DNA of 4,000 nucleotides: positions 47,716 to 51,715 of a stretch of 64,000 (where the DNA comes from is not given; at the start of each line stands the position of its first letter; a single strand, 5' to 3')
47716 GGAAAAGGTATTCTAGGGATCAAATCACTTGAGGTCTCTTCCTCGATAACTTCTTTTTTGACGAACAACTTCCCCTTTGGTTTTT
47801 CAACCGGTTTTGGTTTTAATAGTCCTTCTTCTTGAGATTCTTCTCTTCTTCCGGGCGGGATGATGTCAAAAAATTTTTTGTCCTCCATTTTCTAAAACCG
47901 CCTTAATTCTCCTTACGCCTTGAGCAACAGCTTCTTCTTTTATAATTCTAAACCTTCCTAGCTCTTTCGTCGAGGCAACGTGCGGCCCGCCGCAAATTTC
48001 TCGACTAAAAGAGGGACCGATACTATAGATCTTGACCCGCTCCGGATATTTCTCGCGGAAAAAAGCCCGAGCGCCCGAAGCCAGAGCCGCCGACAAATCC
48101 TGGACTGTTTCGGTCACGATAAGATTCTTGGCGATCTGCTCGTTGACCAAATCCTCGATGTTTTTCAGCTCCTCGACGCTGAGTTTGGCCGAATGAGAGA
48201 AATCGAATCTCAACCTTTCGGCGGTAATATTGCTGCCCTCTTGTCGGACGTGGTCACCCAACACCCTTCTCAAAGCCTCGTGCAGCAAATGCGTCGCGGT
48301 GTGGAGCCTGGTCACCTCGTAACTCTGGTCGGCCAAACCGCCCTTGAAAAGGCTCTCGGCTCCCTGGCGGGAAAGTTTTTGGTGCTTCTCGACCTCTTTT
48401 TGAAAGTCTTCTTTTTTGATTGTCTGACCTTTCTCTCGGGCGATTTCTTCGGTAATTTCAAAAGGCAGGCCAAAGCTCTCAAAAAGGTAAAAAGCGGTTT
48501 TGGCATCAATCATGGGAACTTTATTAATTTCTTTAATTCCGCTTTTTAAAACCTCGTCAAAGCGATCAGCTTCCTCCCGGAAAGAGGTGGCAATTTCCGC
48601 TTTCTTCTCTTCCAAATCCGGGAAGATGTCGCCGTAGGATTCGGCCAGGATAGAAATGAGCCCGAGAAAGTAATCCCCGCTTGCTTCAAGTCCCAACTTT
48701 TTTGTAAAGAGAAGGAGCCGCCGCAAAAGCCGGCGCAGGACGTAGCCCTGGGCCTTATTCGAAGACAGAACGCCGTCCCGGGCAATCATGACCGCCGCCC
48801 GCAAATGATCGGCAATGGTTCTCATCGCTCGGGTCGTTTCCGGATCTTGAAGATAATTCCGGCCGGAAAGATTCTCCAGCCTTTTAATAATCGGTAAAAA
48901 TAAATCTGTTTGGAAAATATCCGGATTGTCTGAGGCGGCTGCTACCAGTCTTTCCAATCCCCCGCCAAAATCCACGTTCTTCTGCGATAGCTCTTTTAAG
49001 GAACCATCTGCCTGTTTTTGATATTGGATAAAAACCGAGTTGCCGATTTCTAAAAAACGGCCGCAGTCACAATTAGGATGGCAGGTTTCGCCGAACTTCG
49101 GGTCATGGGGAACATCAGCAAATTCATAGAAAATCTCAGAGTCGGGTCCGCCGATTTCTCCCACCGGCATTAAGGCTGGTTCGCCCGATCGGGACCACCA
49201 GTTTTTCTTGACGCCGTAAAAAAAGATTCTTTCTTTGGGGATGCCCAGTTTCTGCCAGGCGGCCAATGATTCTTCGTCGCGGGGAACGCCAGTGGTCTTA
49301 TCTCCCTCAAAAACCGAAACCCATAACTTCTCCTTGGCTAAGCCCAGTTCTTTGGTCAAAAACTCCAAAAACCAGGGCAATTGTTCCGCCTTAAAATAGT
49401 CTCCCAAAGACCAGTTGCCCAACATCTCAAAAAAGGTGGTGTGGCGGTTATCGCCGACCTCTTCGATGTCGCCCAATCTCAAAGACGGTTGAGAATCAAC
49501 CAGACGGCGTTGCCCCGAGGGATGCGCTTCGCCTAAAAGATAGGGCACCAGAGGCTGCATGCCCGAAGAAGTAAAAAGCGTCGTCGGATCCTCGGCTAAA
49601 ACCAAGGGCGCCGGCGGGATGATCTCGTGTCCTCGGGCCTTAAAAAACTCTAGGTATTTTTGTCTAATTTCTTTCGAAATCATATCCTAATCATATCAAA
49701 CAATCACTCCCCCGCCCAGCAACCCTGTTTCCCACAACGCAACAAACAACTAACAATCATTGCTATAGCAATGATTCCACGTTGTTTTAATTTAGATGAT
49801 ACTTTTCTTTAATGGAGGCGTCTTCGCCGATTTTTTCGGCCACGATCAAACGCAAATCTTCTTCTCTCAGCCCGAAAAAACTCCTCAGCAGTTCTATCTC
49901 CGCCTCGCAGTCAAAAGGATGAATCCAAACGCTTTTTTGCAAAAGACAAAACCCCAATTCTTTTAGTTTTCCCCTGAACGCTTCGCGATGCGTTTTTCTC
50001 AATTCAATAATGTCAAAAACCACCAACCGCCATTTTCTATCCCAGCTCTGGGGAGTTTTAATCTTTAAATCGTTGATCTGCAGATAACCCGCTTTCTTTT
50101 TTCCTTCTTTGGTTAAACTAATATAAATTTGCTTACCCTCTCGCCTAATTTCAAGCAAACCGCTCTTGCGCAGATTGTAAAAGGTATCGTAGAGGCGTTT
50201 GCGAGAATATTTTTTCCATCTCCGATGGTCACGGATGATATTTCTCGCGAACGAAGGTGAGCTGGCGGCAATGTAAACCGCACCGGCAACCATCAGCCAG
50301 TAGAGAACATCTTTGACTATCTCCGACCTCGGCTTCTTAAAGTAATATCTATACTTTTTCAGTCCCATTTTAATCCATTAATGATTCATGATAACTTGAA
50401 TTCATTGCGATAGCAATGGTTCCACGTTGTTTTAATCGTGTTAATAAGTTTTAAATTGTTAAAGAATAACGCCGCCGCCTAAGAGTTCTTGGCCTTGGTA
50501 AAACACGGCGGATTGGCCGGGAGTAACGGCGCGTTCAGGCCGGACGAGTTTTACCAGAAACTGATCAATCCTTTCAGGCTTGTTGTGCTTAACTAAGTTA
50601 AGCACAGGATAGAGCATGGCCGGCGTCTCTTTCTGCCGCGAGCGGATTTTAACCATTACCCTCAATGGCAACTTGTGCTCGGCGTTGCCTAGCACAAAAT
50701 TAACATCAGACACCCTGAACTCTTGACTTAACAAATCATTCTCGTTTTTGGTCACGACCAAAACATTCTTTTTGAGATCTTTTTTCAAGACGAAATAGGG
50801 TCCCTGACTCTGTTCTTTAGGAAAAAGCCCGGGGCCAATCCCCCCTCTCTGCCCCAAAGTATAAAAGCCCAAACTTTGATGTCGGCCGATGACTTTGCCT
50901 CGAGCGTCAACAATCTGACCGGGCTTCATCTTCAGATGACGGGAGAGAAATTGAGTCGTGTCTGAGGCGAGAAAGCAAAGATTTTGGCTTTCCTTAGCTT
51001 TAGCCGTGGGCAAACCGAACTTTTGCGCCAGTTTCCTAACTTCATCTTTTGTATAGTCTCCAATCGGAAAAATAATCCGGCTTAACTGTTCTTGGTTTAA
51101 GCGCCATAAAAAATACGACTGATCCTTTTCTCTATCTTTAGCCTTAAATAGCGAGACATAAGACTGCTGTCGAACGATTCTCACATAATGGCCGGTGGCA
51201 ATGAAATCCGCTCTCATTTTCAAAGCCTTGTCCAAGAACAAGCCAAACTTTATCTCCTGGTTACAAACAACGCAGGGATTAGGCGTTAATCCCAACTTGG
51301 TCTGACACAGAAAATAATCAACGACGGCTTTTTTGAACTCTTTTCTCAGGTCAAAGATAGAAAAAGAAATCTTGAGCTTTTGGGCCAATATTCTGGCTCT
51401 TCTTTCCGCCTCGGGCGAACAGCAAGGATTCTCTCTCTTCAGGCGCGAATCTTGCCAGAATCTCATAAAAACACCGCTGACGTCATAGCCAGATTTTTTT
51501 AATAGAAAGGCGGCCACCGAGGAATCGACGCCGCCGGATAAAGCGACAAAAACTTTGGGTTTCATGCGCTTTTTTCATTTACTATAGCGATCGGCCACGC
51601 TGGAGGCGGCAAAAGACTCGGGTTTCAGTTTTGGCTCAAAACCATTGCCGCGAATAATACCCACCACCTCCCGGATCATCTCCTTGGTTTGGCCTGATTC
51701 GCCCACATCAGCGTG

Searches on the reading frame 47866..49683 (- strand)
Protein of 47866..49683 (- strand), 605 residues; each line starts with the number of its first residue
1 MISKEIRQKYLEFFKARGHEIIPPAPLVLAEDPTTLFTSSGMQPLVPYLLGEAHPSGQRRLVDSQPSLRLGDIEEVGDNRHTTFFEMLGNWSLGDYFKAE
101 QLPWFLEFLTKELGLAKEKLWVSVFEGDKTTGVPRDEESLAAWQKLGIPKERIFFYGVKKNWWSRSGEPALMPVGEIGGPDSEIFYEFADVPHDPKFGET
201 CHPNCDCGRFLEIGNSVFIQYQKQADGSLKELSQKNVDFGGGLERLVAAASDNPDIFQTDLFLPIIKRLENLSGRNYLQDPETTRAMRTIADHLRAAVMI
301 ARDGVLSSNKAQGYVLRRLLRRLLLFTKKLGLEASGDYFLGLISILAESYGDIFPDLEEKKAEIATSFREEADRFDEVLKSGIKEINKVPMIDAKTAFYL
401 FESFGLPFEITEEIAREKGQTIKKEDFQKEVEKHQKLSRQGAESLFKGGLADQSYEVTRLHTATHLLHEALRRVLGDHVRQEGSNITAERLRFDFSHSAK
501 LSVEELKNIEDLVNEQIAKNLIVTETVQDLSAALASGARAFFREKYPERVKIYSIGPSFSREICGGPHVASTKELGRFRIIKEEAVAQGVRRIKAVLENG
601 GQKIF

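Call 34: search_protein_families(library=pfam, max_evalue=0.00001, proteins=[window:47866-49683:-])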
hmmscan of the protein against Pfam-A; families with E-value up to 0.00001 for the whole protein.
window:47866-49683:- (605 aa): 2 families
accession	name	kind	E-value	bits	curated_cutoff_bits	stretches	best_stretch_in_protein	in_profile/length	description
PF01411.24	tRNA-synt_2c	-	4.3e-115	385.8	30.3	1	5-463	1-451/552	tRNA synthetases class II (A)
PF07973.19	tRNA_SAD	-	1.6e-14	54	24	1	550-593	1-43/44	Threonyl and Alanyl tRNA synthetase second additional domain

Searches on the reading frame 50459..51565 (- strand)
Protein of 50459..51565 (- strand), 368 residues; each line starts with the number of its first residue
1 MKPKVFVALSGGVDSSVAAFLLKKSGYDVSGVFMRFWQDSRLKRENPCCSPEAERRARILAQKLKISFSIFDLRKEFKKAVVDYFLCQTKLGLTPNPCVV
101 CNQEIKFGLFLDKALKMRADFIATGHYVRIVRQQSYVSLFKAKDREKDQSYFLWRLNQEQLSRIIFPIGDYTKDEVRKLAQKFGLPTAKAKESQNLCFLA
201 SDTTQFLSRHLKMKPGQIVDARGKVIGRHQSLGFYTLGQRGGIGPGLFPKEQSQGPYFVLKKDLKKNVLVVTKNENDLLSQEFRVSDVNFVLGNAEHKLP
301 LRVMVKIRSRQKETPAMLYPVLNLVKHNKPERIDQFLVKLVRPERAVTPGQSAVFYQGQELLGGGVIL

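Call 34: search_protein_families(library=pfam, max_evalue=0.00001, proteins=[window:50459-51565:-])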
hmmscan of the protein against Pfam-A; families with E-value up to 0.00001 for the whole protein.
window:50459-51565:- (368 aa): 3 families
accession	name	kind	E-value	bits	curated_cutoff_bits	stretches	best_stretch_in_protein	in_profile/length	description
PF03054.22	tRNA_Me_trans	-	1.1e-74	251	20.6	1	4-200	2-201/202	tRNA methyl transferase HUP domain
PF20258.4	tRNA_Me_trans_C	-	6.7e-17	62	20.6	1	280-367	1-77/77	Aminomethyltransferase beta-barrel domain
PF20259.3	tRNA_Me_trans_M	-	2e-16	59.7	27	1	205-272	2-65/66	tRNA methyl transferase PRC-barrel domain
